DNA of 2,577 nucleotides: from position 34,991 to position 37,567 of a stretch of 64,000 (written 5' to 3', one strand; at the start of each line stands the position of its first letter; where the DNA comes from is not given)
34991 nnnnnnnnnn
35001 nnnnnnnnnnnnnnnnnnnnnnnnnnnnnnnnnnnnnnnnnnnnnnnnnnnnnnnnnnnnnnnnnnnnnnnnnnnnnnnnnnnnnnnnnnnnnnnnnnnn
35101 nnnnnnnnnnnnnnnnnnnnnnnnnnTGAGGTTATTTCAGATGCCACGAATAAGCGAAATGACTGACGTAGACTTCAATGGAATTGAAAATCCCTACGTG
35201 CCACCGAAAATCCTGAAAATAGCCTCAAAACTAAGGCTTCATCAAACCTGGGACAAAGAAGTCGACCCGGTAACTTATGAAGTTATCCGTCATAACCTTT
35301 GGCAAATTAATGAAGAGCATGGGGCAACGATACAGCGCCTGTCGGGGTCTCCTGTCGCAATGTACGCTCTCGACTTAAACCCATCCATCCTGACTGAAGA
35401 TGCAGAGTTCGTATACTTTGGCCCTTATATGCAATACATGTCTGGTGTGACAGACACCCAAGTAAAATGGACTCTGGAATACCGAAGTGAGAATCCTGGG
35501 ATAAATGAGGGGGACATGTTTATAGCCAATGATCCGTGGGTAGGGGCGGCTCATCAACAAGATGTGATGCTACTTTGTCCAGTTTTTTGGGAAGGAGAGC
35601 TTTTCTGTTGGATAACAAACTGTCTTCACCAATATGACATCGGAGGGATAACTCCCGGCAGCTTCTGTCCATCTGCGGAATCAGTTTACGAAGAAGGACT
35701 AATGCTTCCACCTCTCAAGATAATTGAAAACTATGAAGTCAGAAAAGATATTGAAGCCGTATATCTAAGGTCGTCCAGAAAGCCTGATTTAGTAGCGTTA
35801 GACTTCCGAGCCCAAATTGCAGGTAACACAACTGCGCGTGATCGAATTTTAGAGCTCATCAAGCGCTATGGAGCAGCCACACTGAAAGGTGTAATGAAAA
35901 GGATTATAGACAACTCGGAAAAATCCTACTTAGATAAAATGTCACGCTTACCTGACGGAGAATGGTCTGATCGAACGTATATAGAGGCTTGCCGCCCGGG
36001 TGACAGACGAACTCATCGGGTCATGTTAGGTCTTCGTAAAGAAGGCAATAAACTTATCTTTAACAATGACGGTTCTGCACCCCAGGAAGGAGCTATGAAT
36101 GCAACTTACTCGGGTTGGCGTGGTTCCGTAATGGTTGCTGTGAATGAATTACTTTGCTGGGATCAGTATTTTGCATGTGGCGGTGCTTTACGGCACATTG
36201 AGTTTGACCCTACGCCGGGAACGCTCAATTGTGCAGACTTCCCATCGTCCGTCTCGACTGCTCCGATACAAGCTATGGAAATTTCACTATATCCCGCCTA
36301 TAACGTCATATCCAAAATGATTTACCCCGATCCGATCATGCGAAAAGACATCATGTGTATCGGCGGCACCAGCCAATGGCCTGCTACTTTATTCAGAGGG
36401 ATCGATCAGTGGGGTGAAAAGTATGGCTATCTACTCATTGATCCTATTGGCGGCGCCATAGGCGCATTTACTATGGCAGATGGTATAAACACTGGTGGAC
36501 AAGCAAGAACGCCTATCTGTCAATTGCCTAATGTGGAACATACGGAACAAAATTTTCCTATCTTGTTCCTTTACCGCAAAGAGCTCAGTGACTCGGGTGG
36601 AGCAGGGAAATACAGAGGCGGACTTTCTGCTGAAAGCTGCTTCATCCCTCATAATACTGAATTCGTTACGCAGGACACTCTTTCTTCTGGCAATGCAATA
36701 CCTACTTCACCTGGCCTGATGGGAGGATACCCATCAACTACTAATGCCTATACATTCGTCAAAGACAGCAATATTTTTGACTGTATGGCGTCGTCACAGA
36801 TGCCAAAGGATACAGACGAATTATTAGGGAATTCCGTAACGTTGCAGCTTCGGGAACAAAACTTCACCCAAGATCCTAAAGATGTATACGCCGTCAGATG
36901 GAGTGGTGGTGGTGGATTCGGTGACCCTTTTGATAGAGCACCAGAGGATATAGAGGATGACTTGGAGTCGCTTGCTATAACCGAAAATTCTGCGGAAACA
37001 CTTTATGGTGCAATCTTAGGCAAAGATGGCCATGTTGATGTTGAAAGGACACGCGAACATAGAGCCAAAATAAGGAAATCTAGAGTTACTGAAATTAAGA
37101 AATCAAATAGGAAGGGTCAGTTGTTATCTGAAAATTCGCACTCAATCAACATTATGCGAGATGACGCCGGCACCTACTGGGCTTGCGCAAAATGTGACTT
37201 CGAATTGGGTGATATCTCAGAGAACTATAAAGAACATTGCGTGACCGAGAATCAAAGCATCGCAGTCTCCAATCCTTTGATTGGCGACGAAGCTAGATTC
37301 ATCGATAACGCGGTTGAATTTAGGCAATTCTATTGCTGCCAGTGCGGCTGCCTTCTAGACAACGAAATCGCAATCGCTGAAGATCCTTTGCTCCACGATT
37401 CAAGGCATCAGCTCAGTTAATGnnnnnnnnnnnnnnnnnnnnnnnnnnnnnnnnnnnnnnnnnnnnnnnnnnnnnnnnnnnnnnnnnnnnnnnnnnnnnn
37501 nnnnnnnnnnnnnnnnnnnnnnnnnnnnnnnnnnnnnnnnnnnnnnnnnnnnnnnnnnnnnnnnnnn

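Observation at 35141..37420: HyuB-type subunit with a fused C-terminal Cys4 zinc-ribbon tail: an acetone-carboxylase-like architecture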

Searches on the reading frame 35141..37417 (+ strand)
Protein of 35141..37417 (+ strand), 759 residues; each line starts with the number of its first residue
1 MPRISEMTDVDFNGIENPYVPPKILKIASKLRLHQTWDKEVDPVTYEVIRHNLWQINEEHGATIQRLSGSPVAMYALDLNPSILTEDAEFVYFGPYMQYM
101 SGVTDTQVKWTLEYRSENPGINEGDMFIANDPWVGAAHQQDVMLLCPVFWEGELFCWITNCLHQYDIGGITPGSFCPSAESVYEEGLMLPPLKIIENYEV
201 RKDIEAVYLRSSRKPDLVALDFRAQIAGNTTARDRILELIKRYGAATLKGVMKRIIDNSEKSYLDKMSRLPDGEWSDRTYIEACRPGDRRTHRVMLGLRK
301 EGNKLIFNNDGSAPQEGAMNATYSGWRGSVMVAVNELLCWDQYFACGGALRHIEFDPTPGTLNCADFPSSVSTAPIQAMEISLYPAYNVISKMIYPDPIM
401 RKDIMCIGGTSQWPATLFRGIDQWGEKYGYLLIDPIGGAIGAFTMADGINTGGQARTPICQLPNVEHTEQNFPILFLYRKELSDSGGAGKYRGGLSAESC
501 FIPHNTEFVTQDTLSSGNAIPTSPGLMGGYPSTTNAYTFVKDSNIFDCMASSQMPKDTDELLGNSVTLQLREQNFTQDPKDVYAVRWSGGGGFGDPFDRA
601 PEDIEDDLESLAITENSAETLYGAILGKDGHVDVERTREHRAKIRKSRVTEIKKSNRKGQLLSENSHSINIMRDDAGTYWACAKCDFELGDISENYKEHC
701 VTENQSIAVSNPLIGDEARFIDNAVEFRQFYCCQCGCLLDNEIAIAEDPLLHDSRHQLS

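Call 3: search_protein_families(library=pfam, proteins=[window:35141-37417:+], max_evalue=0.01)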
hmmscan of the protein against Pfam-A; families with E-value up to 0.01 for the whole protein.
window:35141-37417:+ (759 aa): 2 families
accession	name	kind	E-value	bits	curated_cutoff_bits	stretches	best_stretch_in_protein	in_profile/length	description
PF02538.19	Hydantoinase_B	-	6.3e-101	338.8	26.8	1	42-596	1-519/519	Hydantoinase B/oxoprolinase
PF08882.16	Acetone_carb_G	-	1.2e-09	38.8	21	1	671-755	17-102/113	Acetone carboxylase gamma subunit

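Call 5: search_protein_families(library=ncbifam, proteins=[window:35141-37417:+], max_evalue=0.01)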
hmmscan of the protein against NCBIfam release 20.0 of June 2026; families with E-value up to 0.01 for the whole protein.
window:35141-37417:+ (759 aa): 3 families
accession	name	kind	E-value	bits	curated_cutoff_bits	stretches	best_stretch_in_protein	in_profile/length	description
NF042976.1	AcphenoCarb_ApcD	equivalog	1.2e-64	218.8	1500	1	38-648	26-643/685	acetophenone carboxylase subunit delta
NF050157.1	CapLactmsBetCapB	equivalog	2.4e-42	144.9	1000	2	41-283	1-241/577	caprolactamase subunit beta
NF042974.2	AcphenoCarb_ApcB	equivalog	1.3e-05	25.2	250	1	676-753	16-96/128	acetophenone carboxylase subunit beta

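Call 6: search_solved_structures(query=window:35141-37417:+, max_evalue=0.01, show_alignments=0)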
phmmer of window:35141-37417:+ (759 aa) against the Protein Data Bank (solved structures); distinct sequences matched with E-value up to 0.01: 6.
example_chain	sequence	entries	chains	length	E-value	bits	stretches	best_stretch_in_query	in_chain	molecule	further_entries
5l9w_A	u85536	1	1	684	1.7e-56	194.8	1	75-643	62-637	Acetophenone carboxylase delta subunit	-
5m45_A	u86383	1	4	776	2.8e-38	134.5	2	411-651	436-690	Acetone carboxylase alpha subunit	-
5svb_A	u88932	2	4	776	6.1e-38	133.4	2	411-651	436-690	Acetone carboxylase alpha subunit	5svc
6yra_B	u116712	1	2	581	1.7e-31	112.1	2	41-283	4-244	Hydantoinase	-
7hk5_A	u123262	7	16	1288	2.3e-29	105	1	33-637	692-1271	N-methylhydantoinase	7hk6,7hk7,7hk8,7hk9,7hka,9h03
5l9w_C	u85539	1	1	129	0.00038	21.7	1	678-749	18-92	Acetophenone carboxylase beta subunit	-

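Call 8: find_homologous_proteins(query=window:35141-37417:+, max_evalue=1e-10)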
Query window:35141-37417:+ (759 aa): 2692 proteins with E <= 1e-10 among 8000 candidates; the best 120 are listed.
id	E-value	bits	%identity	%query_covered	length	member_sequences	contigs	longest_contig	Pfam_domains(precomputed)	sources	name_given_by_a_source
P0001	0.0e+0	1792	99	100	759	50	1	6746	PF02538.20,PF08882.17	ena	-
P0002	0.0e+0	1690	93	100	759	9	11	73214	PF02538.20,PF08882.17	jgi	jgi:N-methylhydantoinase B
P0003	0.0e+0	1505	81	99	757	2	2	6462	PF02538.20,PF08882.17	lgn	-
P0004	0.0e+0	1489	82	99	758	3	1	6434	PF02538.20,PF08882.17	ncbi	-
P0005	0.0e+0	1488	81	99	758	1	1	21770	PF02538.20,PF08882.17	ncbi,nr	ncbi:MAG: hydantoinase B/oxoprolinase family protein [Gammaproteobacteria bacterium]|nr:hydantoinase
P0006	0.0e+0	1484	80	99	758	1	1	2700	PF02538.20,PF08882.17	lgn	-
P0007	0.0e+0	1483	81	99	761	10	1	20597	PF02538.20,PF08882.17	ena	-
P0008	0.0e+0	1477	81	99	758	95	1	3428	PF02538.20,PF08882.17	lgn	-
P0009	0.0e+0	1476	80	99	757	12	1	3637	PF02538.20,PF08882.17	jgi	-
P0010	0.0e+0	1472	80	99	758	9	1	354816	PF02538.20,PF08882.17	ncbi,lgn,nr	ncbi:MAG: hydantoinase B/oxoprolinase family protein [Proteobacteria bacterium]|nr:hydantoinase B/ox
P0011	0.0e+0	1470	80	99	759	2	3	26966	PF02538.20,PF08882.17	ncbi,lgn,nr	ncbi:MAG: hydantoinase B/oxoprolinase family protein [Gammaproteobacteria bacterium]|nr:hydantoinase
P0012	0.0e+0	1469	80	99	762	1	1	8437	PF02538.20,PF08882.17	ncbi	-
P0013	0.0e+0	1467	80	99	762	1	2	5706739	PF02538.20,PF08882.17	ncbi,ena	-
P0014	0.0e+0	1464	79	99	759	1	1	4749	PF02538.20,PF08882.17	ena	-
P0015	0.0e+0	1464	79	99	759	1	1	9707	PF02538.20,PF08882.17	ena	-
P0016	0.0e+0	1464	79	99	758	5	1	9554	PF02538.20,PF08882.17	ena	-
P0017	0.0e+0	1463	79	99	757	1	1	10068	PF02538.20,PF08882.17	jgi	jgi:N-methylhydantoinase B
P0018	0.0e+0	1462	79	99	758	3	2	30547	PF02538.20,PF08882.17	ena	-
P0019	0.0e+0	1461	79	99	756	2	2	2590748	PF02538.20,PF08882.17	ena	-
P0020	0.0e+0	1459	79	99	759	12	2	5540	PF02538.20,PF08882.17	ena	-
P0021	0.0e+0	1459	79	99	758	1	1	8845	PF02538.20,PF08882.17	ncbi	-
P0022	0.0e+0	1458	79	99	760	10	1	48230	PF02538.20,PF08882.17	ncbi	ncbi:MAG: hydantoinase B/oxoprolinase family protein [Gammaproteobacteria bacterium]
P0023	0.0e+0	1458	79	99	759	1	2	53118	PF02538.20,PF08882.17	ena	-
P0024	0.0e+0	1458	79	99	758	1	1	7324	PF02538.20,PF08882.17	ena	-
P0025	0.0e+0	1457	79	99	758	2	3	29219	PF02538.20,PF08882.17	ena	-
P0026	0.0e+0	1453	79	99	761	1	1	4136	PF02538.20,PF08882.17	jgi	jgi:N-methylhydantoinase B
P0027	0.0e+0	1452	79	99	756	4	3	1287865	PF02538.20,PF08882.17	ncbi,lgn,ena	-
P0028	0.0e+0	1452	79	99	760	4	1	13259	PF02538.20,PF08882.17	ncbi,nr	ncbi:MAG: hydantoinase B/oxoprolinase family protein [Proteobacteria bacterium]|nr:hydantoinase B/ox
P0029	0.0e+0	1452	79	99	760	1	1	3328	PF02538.20,PF08882.17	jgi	jgi:N-methylhydantoinase B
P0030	0.0e+0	1452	78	99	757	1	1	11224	PF02538.20,PF08882.17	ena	-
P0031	0.0e+0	1451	78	99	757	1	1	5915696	PF02538.20,PF08882.17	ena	-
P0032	0.0e+0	1450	79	99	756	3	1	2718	PF02538.20,PF08882.17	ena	-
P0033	0.0e+0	1450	78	99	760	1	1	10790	PF02538.20,PF08882.17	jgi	jgi:N-methylhydantoinase B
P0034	0.0e+0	1449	79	99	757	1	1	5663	PF02538.20,PF08882.17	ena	-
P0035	0.0e+0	1449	78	99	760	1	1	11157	PF02538.20,PF08882.17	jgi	-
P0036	0.0e+0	1446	78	99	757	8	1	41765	PF02538.20,PF08882.17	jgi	-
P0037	0.0e+0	1445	79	99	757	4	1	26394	PF02538.20,PF08882.17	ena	-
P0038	0.0e+0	1444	78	99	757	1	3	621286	PF02538.20,PF08882.17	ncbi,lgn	-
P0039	0.0e+0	1444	77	99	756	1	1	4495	PF02538.20,PF08882.17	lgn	-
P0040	0.0e+0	1443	78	99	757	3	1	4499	PF02538.20,PF08882.17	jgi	jgi:N-methylhydantoinase B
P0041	0.0e+0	1442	79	99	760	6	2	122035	PF02538.20,PF08882.17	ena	-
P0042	0.0e+0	1442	79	99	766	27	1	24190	PF02538.20,PF08882.17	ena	-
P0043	0.0e+0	1441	79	99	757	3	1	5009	PF02538.20,PF08882.17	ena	-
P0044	0.0e+0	1441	79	99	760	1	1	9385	PF02538.20,PF08882.17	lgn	-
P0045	0.0e+0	1440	78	99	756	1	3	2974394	PF02538.20,PF08882.17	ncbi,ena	-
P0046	0.0e+0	1440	78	99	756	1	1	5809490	PF02538.20,PF08882.17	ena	-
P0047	0.0e+0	1440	78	99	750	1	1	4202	PF02538.20,PF08882.17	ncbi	-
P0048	0.0e+0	1438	78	99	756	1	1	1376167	PF02538.20,PF08882.17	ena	-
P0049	0.0e+0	1433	78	99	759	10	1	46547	PF02538.20,PF08882.17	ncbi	ncbi:MAG: hydantoinase B/oxoprolinase family protein [Gammaproteobacteria bacterium]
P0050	0.0e+0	1431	78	99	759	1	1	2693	PF02538.20,PF08882.17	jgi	jgi:N-methylhydantoinase B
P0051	0.0e+0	1430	77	99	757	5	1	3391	PF02538.20,PF08882.17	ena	-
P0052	0.0e+0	1430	78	99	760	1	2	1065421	PF02538.20,PF08882.17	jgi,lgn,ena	-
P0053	0.0e+0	1430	77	99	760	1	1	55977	PF02538.20,PF08882.17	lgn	-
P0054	0.0e+0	1428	77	99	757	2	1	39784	PF02538.20,PF08882.17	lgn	-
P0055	0.0e+0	1425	77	99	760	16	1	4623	PF02538.20,PF08882.17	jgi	jgi:N-methylhydantoinase B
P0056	0.0e+0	1424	77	99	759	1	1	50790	PF02538.20,PF08882.17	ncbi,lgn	ncbi:MAG: hydantoinase B/oxoprolinase family protein [Pseudomonadota bacterium]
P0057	0.0e+0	1423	78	99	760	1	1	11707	PF02538.20,PF08882.17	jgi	-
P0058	0.0e+0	1422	77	99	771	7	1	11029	PF02538.20,PF08882.17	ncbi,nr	ncbi:MAG: hypothetical protein E2O35_09980 [Proteobacteria bacterium]|nr:MAG: hypothetical protein E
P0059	0.0e+0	1421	77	99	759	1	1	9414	PF02538.20,PF08882.17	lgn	-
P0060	0.0e+0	1421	78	99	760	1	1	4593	PF02538.20,PF08882.17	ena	-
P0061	0.0e+0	1417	78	99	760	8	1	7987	PF02538.20,PF08882.17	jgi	-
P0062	0.0e+0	1414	77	99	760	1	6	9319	PF02538.20,PF08882.17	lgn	-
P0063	0.0e+0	1407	76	99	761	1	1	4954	PF02538.20,PF08882.17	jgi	jgi:N-methylhydantoinase B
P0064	0.0e+0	1405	77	98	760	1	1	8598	PF02538.20,PF08882.17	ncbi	ncbi:MAG: hydantoinase B/oxoprolinase family protein [Pseudomonadota bacterium]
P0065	0.0e+0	1404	76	100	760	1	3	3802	PF02538.20,PF08882.17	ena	-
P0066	0.0e+0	1403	77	99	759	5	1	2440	PF02538.20,PF08882.17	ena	-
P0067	0.0e+0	1399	76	99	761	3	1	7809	PF02538.20,PF08882.17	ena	-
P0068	0.0e+0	1396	76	99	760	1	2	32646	PF02538.20,PF08882.17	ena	-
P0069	0.0e+0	1394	76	99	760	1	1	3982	PF02538.20,PF08882.17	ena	-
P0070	0.0e+0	1393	76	99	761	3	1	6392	PF02538.20,PF08882.17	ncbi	-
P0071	0.0e+0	1393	75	99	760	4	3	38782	PF02538.20,PF08882.17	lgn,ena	-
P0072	0.0e+0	1392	76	99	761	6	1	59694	PF02538.20,PF08882.17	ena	-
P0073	0.0e+0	1392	76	99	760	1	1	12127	PF02538.20,PF08882.17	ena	-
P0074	0.0e+0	1391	76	99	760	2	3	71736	PF02538.20,PF08882.17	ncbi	ncbi:MAG: hydantoinase B/oxoprolinase family protein [Gammaproteobacteria bacterium]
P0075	0.0e+0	1390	76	99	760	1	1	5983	PF02538.20,PF08882.17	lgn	-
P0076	0.0e+0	1389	75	99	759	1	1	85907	PF02538.20,PF08882.17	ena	-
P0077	0.0e+0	1388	75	100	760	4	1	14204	PF02538.20,PF08882.17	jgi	-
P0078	0.0e+0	1388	77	99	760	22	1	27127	PF02538.20,PF08882.17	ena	-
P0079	0.0e+0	1387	76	99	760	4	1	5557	PF02538.20,PF08882.17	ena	-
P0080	0.0e+0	1386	79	94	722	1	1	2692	PF02538.20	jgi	-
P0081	0.0e+0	1386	76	99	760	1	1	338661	PF02538.20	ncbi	-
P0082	0.0e+0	1386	75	99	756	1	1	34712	PF02538.20,PF08882.17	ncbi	ncbi:MAG: hydantoinase B/oxoprolinase family protein [Acidimicrobiales bacterium]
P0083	0.0e+0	1380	76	99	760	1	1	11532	PF02538.20,PF08882.17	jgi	-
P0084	0.0e+0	1378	75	99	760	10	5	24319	PF02538.20,PF08882.17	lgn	-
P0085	0.0e+0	1378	76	99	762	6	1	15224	PF02538.20,PF08882.17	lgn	-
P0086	0.0e+0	1378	75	99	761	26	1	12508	PF02538.20,PF08882.17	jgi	jgi:N-methylhydantoinase B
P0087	0.0e+0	1374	75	99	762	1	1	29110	PF02538.20,PF08882.17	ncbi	-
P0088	0.0e+0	1372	79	93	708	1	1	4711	PF02538.20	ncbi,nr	ncbi:MAG: hydantoinase B/oxoprolinase family protein, partial [Gammaproteobacteria bacterium]|nr:hyd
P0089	0.0e+0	1371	75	99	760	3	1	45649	PF02538.20,PF08882.17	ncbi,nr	ncbi:MAG: hydantoinase B/oxoprolinase family protein [Gammaproteobacteria bacterium]|nr:hydantoinase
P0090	0.0e+0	1369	74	99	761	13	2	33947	PF02538.20,PF08882.17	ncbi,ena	-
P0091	0.0e+0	1367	75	99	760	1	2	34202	PF02538.20,PF08882.17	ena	-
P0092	0.0e+0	1365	75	100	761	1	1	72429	PF02538.20,PF08882.17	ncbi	-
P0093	0.0e+0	1363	74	99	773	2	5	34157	PF02538.20,PF08882.17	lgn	-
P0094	0.0e+0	1363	74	99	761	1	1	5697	PF02538.20,PF08882.17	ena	-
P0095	0.0e+0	1363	74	99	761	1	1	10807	PF02538.20,PF08882.17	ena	-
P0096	0.0e+0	1362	74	99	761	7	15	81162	PF02538.20,PF08882.17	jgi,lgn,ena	-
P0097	0.0e+0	1361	74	99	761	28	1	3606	PF02538.20,PF08882.17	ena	-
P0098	0.0e+0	1358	73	100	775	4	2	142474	PF02538.20,PF08882.17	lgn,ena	-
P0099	0.0e+0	1354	74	99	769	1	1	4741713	PF02538.20,PF08882.17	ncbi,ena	-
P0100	0.0e+0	1347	73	99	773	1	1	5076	PF02538.20,PF08882.17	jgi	jgi:N-methylhydantoinase B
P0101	0.0e+0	1347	73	99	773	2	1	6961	PF02538.20,PF08882.17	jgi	jgi:N-methylhydantoinase B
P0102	0.0e+0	1344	72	100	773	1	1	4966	PF02538.20,PF08882.17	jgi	jgi:N-methylhydantoinase B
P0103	0.0e+0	1342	73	100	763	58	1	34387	PF02538.20,PF08882.17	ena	-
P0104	0.0e+0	1337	71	99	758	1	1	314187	PF02538.20,PF08882.17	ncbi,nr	ncbi:MAG: hydantoinase B/oxoprolinase family protein [SAR324 cluster bacterium]|nr:hydantoinase B/ox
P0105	0.0e+0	1335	73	99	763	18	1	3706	PF02538.20,PF08882.17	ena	-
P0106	0.0e+0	1322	72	99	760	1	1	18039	PF02538.20,PF08882.17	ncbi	-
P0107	0.0e+0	1319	72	100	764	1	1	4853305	PF02538.20,PF08882.17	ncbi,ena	-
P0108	0.0e+0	1316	71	100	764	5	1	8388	PF02538.20,PF08882.17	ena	-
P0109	0.0e+0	1313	71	100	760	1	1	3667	PF02538.20,PF08882.17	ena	-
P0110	0.0e+0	1308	85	82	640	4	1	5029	PF02538.20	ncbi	ncbi:MAG: hydantoinase B/oxoprolinase family protein, partial [Gammaproteobacteria bacterium]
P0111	0.0e+0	1308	71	99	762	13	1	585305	PF02538.20,PF08882.17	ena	-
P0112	0.0e+0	1303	79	90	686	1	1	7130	PF02538.20,PF08882.17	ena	-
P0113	0.0e+0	1297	70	99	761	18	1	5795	PF02538.20,PF08882.17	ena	-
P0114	0.0e+0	1291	70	99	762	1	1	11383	PF02538.20,PF08882.17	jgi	-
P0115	0.0e+0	1291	70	99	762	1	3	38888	PF02538.20,PF08882.17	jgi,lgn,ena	jgi:N-methylhydantoinase B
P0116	0.0e+0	1290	70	99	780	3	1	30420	PF02538.20,PF08882.17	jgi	-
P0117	0.0e+0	1287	71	99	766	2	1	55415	PF02538.20,PF08882.17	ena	-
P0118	0.0e+0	1282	70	99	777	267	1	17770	PF02538.20,PF08882.17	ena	-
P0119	0.0e+0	1282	70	99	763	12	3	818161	PF02538.20,PF08882.17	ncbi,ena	-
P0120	0.0e+0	1280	70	99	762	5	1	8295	PF02538.20,PF08882.17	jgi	-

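Call 12: find_encoding_contigs(protein=window:35141-37417:+, flank=10000, max_places=4)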
Protein window:35141-37417:+ (759 aa): 24 contigs read that carry it; 4 places shown.
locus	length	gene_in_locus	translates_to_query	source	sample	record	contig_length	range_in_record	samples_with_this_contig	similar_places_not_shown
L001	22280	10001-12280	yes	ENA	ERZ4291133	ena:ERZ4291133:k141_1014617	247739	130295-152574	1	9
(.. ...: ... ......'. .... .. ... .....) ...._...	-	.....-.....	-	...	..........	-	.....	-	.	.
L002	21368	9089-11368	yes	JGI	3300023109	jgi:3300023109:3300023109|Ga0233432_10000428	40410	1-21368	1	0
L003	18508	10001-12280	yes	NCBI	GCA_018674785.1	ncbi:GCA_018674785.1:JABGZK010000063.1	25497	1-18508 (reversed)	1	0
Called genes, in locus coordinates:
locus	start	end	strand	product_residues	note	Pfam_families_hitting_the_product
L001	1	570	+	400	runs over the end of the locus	PF02515:CoA_transf_3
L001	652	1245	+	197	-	PF02627:CMD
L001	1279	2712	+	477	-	PF02113:Peptidase_S13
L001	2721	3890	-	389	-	PF00155:Aminotran_1_2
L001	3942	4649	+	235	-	PF00106:adh_short, PF01370:Epimerase (weak), PF08659:KR, PF13561:adh_short_C2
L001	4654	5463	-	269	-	PF01887:SAM_HAT_N, PF20257:SAM_HAT_C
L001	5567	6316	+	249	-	PF13489:Methyltransf_23, PF13847:Methyltransf_31, PF08241:Methyltransf_11, PF08242:Methyltransf_12, PF13649:Methyltransf_25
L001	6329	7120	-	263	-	PF00378:ECH_1, PF16113:ECH_2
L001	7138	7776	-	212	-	PF00440:TetR_N, PF17939:TetR_C_30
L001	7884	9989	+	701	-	PF05378:Hydant_A_N, PF01968:Hydantoinase_A, PF19278:Hydant_A_C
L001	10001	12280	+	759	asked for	PF02538:Hydantoinase_B, PF08882:Acetone_carb_G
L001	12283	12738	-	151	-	PF01322:Cytochrom_C_2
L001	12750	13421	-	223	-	PF01292:Ni_hydr_CYTB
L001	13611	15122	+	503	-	PF01425:Amidase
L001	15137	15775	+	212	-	PF02979:NHase_alpha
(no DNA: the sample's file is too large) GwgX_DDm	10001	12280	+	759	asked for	PF02538:Hydantoinase_B, PF08882:Acetone_carb_G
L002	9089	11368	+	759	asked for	PF02538:Hydantoinase_B, PF08882:Acetone_carb_G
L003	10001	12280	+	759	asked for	PF02538:Hydantoinase_B, PF08882:Acetone_carb_G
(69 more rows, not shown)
